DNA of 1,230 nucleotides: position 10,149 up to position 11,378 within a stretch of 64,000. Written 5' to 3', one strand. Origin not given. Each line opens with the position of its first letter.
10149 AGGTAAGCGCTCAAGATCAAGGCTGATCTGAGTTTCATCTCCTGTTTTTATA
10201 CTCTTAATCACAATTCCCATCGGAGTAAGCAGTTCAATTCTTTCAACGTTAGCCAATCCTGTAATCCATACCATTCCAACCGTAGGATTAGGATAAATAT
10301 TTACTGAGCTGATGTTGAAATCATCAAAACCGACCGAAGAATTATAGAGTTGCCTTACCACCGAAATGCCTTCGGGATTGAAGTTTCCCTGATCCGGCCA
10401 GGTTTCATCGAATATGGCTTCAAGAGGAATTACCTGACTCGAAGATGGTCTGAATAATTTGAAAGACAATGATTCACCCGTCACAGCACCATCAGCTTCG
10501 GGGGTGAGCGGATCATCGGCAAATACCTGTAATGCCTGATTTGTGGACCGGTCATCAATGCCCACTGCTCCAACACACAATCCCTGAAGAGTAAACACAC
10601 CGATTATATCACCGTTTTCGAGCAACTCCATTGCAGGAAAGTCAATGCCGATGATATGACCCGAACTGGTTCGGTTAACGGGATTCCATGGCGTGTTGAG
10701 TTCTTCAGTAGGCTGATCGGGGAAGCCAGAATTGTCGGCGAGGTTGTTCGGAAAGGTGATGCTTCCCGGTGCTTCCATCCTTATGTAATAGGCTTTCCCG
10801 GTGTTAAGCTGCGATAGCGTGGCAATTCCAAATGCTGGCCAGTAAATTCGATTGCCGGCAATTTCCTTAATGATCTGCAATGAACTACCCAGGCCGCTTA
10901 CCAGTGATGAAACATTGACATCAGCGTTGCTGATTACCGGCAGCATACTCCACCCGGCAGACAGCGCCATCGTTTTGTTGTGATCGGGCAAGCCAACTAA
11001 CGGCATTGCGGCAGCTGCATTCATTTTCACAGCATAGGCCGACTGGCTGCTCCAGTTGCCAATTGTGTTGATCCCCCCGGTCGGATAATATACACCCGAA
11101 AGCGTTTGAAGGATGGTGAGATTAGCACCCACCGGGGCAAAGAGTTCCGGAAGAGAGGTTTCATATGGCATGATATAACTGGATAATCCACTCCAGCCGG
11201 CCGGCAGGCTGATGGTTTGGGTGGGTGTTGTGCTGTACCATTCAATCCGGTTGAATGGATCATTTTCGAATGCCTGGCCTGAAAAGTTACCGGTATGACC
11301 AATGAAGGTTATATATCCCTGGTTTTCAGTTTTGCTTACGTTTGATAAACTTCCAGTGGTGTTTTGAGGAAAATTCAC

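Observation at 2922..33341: The same uncharacterised ~290-aa module sits directly upstream of the T9SS CTD in four otherwise unrelated giant proteins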

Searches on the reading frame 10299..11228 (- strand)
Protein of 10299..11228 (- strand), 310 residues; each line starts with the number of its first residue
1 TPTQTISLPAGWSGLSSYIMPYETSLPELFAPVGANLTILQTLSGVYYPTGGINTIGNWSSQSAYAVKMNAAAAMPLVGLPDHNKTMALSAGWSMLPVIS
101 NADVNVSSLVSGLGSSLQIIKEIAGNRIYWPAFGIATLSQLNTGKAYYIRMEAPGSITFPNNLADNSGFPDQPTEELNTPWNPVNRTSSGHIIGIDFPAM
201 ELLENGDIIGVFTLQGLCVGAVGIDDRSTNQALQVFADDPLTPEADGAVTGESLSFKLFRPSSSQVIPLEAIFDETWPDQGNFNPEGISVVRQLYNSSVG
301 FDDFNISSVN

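Call 7: search_protein_families(library=pfam, proteins=[window:10299-11228:-], max_evalue=10)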
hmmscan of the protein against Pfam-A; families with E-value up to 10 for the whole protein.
window:10299-11228:- (310 aa): 1 family
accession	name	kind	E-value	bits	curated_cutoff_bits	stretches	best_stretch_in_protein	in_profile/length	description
PF04484.17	QWRF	-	0.074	13.2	25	1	86-125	232-271/302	QWRF family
